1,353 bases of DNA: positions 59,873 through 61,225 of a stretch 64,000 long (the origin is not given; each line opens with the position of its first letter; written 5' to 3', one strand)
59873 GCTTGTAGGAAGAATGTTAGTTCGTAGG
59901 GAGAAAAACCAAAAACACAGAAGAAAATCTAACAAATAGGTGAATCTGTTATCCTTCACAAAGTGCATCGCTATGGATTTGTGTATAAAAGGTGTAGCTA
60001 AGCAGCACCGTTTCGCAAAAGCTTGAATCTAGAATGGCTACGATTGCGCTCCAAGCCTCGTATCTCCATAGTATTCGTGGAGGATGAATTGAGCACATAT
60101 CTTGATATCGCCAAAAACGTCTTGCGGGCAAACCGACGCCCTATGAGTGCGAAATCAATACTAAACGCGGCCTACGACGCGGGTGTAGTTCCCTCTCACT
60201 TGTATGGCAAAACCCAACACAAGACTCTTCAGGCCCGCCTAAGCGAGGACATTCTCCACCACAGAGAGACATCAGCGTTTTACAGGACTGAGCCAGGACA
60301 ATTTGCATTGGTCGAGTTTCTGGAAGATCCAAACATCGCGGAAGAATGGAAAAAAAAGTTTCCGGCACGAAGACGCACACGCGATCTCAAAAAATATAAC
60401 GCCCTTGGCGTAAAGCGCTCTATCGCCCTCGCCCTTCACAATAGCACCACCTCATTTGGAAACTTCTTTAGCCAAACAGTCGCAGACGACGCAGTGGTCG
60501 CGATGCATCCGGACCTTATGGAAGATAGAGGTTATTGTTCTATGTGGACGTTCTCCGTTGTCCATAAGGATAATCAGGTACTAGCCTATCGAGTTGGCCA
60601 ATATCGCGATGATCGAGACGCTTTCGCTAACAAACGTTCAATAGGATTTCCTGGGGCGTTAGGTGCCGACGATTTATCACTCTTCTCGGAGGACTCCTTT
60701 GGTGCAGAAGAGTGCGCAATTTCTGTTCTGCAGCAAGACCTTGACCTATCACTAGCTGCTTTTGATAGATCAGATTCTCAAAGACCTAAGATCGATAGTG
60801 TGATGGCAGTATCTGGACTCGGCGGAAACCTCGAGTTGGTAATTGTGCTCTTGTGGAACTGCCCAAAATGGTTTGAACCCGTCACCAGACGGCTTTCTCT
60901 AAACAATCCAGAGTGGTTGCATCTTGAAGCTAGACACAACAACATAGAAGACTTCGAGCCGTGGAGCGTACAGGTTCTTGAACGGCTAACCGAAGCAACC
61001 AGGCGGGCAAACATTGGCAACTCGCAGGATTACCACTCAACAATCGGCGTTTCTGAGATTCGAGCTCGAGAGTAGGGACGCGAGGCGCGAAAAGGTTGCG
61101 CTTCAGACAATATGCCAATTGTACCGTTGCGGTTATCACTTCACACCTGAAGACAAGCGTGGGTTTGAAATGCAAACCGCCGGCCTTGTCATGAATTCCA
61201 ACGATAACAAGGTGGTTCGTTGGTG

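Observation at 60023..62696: Candidate uncharacterised conflict/defence module: HARE-HTH protein plus HEAT-repeat CHAT(caspase-fold) protein in an integrase-adjacent low-GC cargo slot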

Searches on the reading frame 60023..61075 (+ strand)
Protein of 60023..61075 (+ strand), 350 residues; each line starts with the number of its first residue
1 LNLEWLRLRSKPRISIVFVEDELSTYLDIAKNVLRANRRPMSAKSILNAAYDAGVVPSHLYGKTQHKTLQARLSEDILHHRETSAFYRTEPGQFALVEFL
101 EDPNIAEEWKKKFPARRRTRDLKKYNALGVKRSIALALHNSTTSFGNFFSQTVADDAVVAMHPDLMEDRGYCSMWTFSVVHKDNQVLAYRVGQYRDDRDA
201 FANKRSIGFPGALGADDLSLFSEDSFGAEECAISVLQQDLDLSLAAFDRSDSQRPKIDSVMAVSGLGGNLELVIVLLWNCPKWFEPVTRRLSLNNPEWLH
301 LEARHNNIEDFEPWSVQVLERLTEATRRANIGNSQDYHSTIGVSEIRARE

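Call 3: search_protein_families(library=pfam, proteins=[window:60023-61075:+], max_evalue=1)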
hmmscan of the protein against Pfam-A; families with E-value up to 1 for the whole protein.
window:60023-61075:+ (350 aa): 2 families
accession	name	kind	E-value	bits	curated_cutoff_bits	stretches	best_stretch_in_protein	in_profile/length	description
PF05066.19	HARE-HTH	-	1.3e-08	35.5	25.9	1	25-98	2-70/71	HB1, ASXL, restriction endonuclease HTH domain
PF21841.1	DUF6900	-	0.062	13.7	24.1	0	301-322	19-40/52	Family of unknown function (DUF6900)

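Call 4: search_protein_families(library=padloc, proteins=[window:60023-61075:+], max_evalue=1)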
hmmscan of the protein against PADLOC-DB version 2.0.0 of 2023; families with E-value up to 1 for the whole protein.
window:60023-61075:+ (350 aa): 0 families

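Call 5: search_protein_families(library=ncbifam, proteins=[window:60023-61075:+], max_evalue=1)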
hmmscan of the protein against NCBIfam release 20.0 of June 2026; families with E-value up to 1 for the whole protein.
window:60023-61075:+ (350 aa): 1 family
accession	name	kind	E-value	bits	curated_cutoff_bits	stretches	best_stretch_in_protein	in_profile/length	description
NF004612.1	PRK05943.1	equivalog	0.14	12.6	67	1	34-90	3-59/93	50S ribosomal protein L25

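Call 8: find_homologous_proteins(query=window:60023-61075:+)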
Query window:60023-61075:+ (350 aa): 519 proteins with E <= 0.001 among 7203 candidates; the best 120 are listed.
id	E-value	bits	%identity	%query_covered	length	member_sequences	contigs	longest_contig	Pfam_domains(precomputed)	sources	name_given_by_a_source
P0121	4.3e-168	577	100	73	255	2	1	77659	-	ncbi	ncbi:MAG: hypothetical protein RIM72_00405 [Alphaproteobacteria bacterium]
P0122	1.2e-145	503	68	93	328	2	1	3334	PF05066.20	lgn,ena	-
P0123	6.4e-129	448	61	94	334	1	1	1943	PF05066.20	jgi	jgi:hypothetical protein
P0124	4.0e-128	445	62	92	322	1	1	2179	PF05066.20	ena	-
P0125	4.6e-128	445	60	93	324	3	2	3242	PF05066.20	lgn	-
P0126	5.9e-127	441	60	94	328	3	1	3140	PF05066.20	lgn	-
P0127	1.1e-126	440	64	87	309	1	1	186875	PF05066.20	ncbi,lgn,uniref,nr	ncbi:HTH domain-containing protein [Palleronia abyssalis]|uniref:HTH HARE-type domain-containing pro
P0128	1.7e-126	440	61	94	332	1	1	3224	PF05066.20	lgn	-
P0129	6.2e-126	438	60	91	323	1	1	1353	PF05066.20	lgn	-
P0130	8.6e-126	438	60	94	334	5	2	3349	PF05066.20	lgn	-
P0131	1.3e-125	437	59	93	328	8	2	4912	PF05066.20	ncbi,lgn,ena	-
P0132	1.4e-125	437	63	86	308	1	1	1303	PF05066.20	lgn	-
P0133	2.2e-125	436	62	93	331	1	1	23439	PF05066.20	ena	-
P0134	6.0e-125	435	60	93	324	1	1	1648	PF05066.20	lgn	-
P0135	6.7e-125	435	59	93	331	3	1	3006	PF05066.20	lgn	-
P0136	6.7e-125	435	61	94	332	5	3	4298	PF05066.20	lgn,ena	-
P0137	1.3e-124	434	58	96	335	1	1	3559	PF05066.20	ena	-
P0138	9.7e-124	431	63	88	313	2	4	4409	PF05066.20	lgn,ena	-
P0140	1.4e-123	430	61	89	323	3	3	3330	PF05066.20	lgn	-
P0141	1.7e-123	430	62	88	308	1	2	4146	PF05066.20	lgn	-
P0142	2.1e-123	430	61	90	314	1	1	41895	PF05066.20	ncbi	-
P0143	6.3e-123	428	59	94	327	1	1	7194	PF05066.20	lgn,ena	-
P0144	3.6e-122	426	58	93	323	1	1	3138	PF05066.20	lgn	-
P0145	4.3e-122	425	60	90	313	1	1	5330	PF05066.20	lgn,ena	-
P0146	6.2e-122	425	61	87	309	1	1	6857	PF05066.20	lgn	-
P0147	6.5e-122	425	61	88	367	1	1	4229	PF05066.20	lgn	-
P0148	9.5e-122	424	60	91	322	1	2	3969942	PF05066.20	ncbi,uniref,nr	ncbi:protein of unknown function [Candidatus Filomicrobium marinum]|uniref:HTH HARE-type domain-cont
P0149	3.3e-121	422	62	90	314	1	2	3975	PF05066.20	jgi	-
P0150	1.1e-120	421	59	94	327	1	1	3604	PF05066.20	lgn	-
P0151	1.1e-120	421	60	91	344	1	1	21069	PF05066.20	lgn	-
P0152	1.9e-120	420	58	93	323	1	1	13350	PF05066.20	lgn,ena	-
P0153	2.1e-120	420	60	87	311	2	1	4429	PF05066.20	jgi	jgi:hypothetical protein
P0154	5.2e-120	419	61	87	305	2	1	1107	PF05066.20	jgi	jgi:hypothetical protein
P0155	5.9e-120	418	58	94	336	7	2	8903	PF05066.20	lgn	-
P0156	1.5e-119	417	61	87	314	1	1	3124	PF05066.20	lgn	-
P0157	3.0e-119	416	58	93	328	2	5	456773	PF05066.20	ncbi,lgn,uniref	ncbi:HTH domain-containing protein [Sulfitobacter pontiacus]|uniref:HTH domain-containing protein n=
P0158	5.3e-119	415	57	92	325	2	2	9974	PF05066.20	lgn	-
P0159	6.7e-119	415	61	90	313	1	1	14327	PF05066.20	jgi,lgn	jgi:hypothetical protein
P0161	1.9e-118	413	62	86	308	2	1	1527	PF05066.20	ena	-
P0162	2.0e-118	413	60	89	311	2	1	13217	PF05066.20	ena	-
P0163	2.1e-118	413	62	85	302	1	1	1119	PF05066.20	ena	-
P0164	3.2e-118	413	59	88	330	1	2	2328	PF05066.20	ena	-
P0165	4.3e-118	412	59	87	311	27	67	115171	PF05066.20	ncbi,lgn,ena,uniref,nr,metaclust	ncbi:HTH domain-containing protein [Nisaea sp.]|uniref:HB1, ASXL, restriction endonuclease HTH domai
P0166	8.2e-118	411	60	87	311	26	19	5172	PF05066.20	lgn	-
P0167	9.4e-118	411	58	93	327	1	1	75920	PF05066.20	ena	-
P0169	2.8e-116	406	58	87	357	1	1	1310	PF05066.20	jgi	jgi:hypothetical protein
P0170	3.2e-116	406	57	93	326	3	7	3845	PF05066.20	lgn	-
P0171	1.3e-115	404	59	87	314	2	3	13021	PF05066.20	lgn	-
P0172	2.4e-115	403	56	93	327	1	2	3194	PF05066.20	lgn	-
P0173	7.2e-115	402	61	86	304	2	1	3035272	PF05066.20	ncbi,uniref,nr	ncbi:HTH domain-containing protein [Cereibacter azotoformans]|uniref:HTH domain-containing protein n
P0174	1.2e-114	401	58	90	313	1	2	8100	PF05066.20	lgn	-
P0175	1.3e-114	401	57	94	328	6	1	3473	PF05066.20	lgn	-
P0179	5.2e-114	399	57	92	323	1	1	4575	PF05066.20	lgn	-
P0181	9.5e-114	398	56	93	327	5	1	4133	PF05066.20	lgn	-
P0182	1.2e-113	398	61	85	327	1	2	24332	PF05066.20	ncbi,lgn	-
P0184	2.0e-113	397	56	94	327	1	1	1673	PF05066.20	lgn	-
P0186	3.4e-113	396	58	90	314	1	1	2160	PF05066.20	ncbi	-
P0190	2.0e-112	394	56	93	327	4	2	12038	PF05066.20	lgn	-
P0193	2.5e-110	387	54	93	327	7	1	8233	PF05066.20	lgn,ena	-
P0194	3.4e-110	386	57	86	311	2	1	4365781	PF05066.20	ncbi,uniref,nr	ncbi:winged helix-turn-helix domain-containing protein [Pseudooceanicola spongiae]|uniref:winged hel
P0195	3.6e-110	386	55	93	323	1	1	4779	PF05066.20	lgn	-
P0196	5.5e-110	386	58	87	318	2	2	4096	PF05066.20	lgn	-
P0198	1.3e-109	384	58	86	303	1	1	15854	PF05066.20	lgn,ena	-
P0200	2.2e-109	384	55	87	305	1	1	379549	PF05066.20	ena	-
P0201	8.4e-109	382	57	86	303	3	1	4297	PF05066.20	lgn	-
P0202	9.7e-109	382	54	93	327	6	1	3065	PF05066.20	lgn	-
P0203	1.3e-108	381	55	93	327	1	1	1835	PF05066.20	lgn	-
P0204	3.7e-108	380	57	85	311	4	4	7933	PF05066.20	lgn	-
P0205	6.8e-108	379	57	87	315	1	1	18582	PF05066.20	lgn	-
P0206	7.2e-108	379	52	93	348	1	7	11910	PF05066.20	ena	-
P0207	1.0e-107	378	58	85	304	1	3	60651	PF05066.20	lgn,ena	-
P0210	4.5e-107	376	56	85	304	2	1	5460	PF05066.20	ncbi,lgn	-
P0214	8.3e-99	349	55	86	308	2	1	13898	PF05066.20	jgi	-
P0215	3.9e-98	347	54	86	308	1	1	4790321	PF05066.20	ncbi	-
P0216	6.1e-98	346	53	88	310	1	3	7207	PF05066.20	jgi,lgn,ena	-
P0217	1.7e-97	345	55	86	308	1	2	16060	PF05066.20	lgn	-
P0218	4.3e-97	343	55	86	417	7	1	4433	PF05066.20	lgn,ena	-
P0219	1.3e-96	342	54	86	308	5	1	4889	PF05066.20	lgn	-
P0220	2.1e-96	341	51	88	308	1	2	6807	PF05066.20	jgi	-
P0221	2.6e-96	341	53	86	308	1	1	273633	PF05066.20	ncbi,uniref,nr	ncbi:HTH domain-containing protein [Ruegeria arenilitoris]|uniref:HTH domain-containing protein n=1 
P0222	3.4e-96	340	53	86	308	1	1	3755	PF05066.20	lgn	-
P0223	9.7e-96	339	54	86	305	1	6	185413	PF05066.20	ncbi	-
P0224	1.0e-95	339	53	86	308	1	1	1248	PF05066.20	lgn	-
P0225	1.3e-95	338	53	86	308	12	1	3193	PF05066.20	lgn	-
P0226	1.3e-95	338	51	88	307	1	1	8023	PF05066.20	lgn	-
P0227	2.1e-95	338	52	86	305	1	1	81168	PF05066.20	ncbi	-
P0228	3.3e-95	337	54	86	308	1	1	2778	PF05066.20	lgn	-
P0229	4.0e-95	337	53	87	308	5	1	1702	PF05066.20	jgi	jgi:hypothetical protein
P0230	4.9e-94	333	53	86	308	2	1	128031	PF05066.20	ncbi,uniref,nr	ncbi:winged helix-turn-helix domain-containing protein (plasmid) [Leisingera aquaemixtae]|uniref:Win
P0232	8.2e-94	332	53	86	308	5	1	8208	PF05066.20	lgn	-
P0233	8.2e-94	332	53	86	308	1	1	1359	PF05066.20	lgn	-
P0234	8.6e-94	332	52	86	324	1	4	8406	PF05066.20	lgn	-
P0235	9.0e-94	332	52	86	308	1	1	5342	PF05066.20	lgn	-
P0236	1.1e-93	332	53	85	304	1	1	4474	PF05066.20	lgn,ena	-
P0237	1.2e-93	332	53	86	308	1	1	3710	PF05066.20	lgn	-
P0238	1.6e-93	331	52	86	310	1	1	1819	PF05066.20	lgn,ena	-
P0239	1.7e-93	331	52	86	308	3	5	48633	PF05066.20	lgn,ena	-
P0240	1.9e-93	331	52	85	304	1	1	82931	PF05066.20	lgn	-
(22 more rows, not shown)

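Call 24: search_solved_structures(query=A2, max_evalue=1, show_alignments=2)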
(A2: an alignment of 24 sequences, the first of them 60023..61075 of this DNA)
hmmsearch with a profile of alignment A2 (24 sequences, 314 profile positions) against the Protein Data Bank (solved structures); distinct sequences matched with E-value up to 1: 1.
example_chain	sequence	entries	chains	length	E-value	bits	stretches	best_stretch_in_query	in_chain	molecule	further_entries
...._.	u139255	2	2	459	0.14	14.7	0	132-179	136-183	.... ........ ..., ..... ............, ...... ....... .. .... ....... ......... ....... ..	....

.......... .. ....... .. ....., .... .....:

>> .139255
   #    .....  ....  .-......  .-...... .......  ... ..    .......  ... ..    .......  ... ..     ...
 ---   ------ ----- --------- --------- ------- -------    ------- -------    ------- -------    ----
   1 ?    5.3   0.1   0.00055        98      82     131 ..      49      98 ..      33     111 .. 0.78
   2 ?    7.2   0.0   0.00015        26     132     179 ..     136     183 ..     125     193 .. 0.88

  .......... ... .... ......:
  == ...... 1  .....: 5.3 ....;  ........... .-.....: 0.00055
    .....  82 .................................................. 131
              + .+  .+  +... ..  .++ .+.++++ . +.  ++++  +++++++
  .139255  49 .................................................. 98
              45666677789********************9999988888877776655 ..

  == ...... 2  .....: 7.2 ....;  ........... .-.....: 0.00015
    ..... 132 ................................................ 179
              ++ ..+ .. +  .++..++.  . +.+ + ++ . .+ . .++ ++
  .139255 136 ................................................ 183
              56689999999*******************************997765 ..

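Call 30: predict_structure(alignment_id=A2)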
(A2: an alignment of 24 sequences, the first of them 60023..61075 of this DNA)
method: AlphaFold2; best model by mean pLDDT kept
length: 350 residues; sequences in the alignment: 24
mean_pLDDT: 79.4   pTM: 0.74
mean pLDDT of the five models: 79.4, 78.7, 76.1, 70.4, 66.6
residues with pLDDT >= 90: 129; 70-90: 142; 50-70: 37; < 50: 42
segments of 3 or more residues with pLDDT < 50: 1-15, 18-21, 287-292, 334-350
pLDDT, mean of each block of 10 residues (from residue 1): 36 47 76 95 93 83 85 87 91 94 95 81 85 91 91 91 91 93 88 61 83 77 69 88 80 85 84 92 62 71 84 90 83 42 34
secondary structure, 60 per line:
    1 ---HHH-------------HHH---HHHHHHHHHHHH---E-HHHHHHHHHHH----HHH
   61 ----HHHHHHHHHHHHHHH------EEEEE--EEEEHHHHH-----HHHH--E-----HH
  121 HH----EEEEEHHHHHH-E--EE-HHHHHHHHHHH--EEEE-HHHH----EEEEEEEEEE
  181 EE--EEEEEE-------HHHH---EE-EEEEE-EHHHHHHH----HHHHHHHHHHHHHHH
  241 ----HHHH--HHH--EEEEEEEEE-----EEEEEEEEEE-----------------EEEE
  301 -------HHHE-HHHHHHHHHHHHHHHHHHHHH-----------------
elements in order: H26-37 H43-53 H65-79 E86-90 E93-96 H97-101 H107-110 H119-122 E127-131 H132-137 H145-155 E158-161 H163-166 E171-182 E185-190 H198-201 E208-212 H215-221 H226-240 H245-248 E256-264 E270-279 E297-300 H313-333

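Call 36: fold_search(model_id=the predicted structure, library=pdb)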
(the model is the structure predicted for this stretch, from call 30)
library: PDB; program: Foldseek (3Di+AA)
matches with E <= 10: 515; with E <= 0.001: 10
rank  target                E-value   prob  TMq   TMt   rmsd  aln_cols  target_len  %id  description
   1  3e57_B                3.9e-06  1.00  0.36  0.62   5.4       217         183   16  Crystal structure of Tm1382, a putative Nudix hydrolase (released 2008-09-30)
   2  3e57_A                1.8e-05  1.00  0.38  0.68   4.8       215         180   17  Crystal structure of Tm1382, a putative Nudix hydrolase (released 2008-09-30)
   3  4s2y_A                3.2e-04  1.00  0.29  0.56   5.5       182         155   12  Structure of E. coli RppH bound to RNA and three magnesium ions (released 2015-02-11)
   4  3i7u_A                4.3e-04  1.00  0.22  0.48   6.7       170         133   12  Crystal structure of AP4A hydrolase (aq_158) from Aquifex aeolicus VF5 (released 2009-07-21)
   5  6vcp                  4.8e-04  1.00  0.28  0.54   5.7       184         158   11  Crystal structure of E.coli RppH in complex with UTP (released 2020-02-05)
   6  7sp3                  5.1e-04  1.00  0.27  0.54   5.5       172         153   11  E. coli RppH bound to Ap4A (released 2022-03-09)
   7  6am0_A                5.4e-04  1.00  0.29  0.37   5.2       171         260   14  Crystal structure of K. lactis Edc1-Dcp1-Dcp2-Edc3 decapping complex with synthetic cap substrate analog (released 2018-03-21)
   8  4kyx_A                6.1e-04  1.00  0.25  0.55   5.3       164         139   15  Crystal structure of ADP-ribose pyrophosphatase MutT from Rickettsia felis (released 2013-08-07)
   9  3i7u_C                6.9e-04  1.00  0.24  0.52   6.3       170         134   12  Crystal structure of AP4A hydrolase (aq_158) from Aquifex aeolicus VF5 (released 2009-07-21)
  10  2fkb_A                7.8e-04  1.00  0.31  0.60   5.3       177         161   14  Crystal structure of a putative enzyme (possible Nudix hydrolase) from Escherichia Coli K12 (released 2006-02-21)
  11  2fkb_C                1.1e-03  1.00  0.33  0.63   4.8       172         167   13  Crystal structure of a putative enzyme (possible Nudix hydrolase) from Escherichia Coli K12 (released 2006-02-21)
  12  6vcq                  1.1e-03  1.00  0.27  0.53   5.4       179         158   11  Crystal structure of E.coli RppH in complex with GTP (released 2020-02-05)
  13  7e44_B                1.2e-03  1.00  0.24  0.32   6.0       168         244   11  Crystal structure of NudC complexed with dpCoA (released 2021-07-28)
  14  3ees_B                1.3e-03  1.00  0.27  0.65   4.1       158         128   13  Structure of the RNA pyrophosphohydrolase BdRppH (released 2009-03-24)
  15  9nxm                  1.3e-03  1.00  0.29  0.44   6.9       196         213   10  Crystal structure of Arabidopsis thaliana NUDT11 E90Q/E94Q mutant (released 2026-04-01)
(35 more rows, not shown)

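Call 78: search_protein_families(library=phrogs, proteins=[window:60089-61075:+], max_evalue=0.001)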
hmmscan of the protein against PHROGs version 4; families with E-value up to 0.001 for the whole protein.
window:60089-61075:+ (328 aa): 0 families

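Call 93: fold_search(model_id=the predicted structure, library=viral)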
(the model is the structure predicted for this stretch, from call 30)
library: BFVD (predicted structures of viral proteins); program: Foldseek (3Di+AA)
matches with E <= 10: 359; with E <= 0.001: 25
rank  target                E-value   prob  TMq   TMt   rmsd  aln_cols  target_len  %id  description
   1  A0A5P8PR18            3.3e-07  1.00  0.39  0.58   5.4       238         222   14  Nucleotide diphosphate associated with X (NUDIX) protein [Acinetobacter phage VB_ApiP_XC38]
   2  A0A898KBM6            4.5e-07  1.00  0.43  0.49  14.4       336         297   11  (no name in the UniProt tables at hand)
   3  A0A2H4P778            1.1e-06  1.00  0.40  0.61   6.3       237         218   14  Uncharacterized protein [Pseudomonas phage nickie]
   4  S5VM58                3.1e-06  1.00  0.39  0.48   7.0       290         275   14  Putative nudix hydrolase [Pseudomonas phage PaBG]
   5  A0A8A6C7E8            1.6e-05  1.00  0.42  0.39  13.4       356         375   11  (no name in the UniProt tables at hand)
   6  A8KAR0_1              1.7e-05  1.00  0.28  0.11   6.2       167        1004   14  Nudix hydrolase domain-containing protein [Phlebiopsis gigantea mycovirus dsRNA 1]
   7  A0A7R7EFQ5            2.1e-05  1.00  0.35  0.27  15.9       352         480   10  (no name in the UniProt tables at hand)
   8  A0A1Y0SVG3            2.2e-05  1.00  0.43  0.59   4.7       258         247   12  Uncharacterized protein [Pseudomonas phage Noxifer]
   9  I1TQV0                2.7e-05  1.00  0.37  0.44   8.9       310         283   14  (no name in the UniProt tables at hand)
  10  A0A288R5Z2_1          5.8e-05  1.00  0.28  0.12  10.5       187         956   11  Coat protein [Pterostylis sanguinea virus A]
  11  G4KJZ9                8.9e-05  1.00  0.30  0.62   4.5       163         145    8  (no name in the UniProt tables at hand)
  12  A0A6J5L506            9.4e-05  1.00  0.29  0.65   4.5       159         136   14  8-oxo-dGTP diphosphatase [uncultured Caudovirales phage]
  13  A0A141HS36            1.2e-04  1.00  0.31  0.58   4.7       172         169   13  (no name in the UniProt tables at hand)
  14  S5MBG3                2.3e-04  1.00  0.26  0.54   5.6       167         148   12  Phosphohydrolase [Sinorhizobium phage phiM12]
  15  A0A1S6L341            2.8e-04  1.00  0.27  0.55   5.2       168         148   12  Putative NUDIX domain-containing protein [Erwinia phage vB_EamM_Yoloswag]
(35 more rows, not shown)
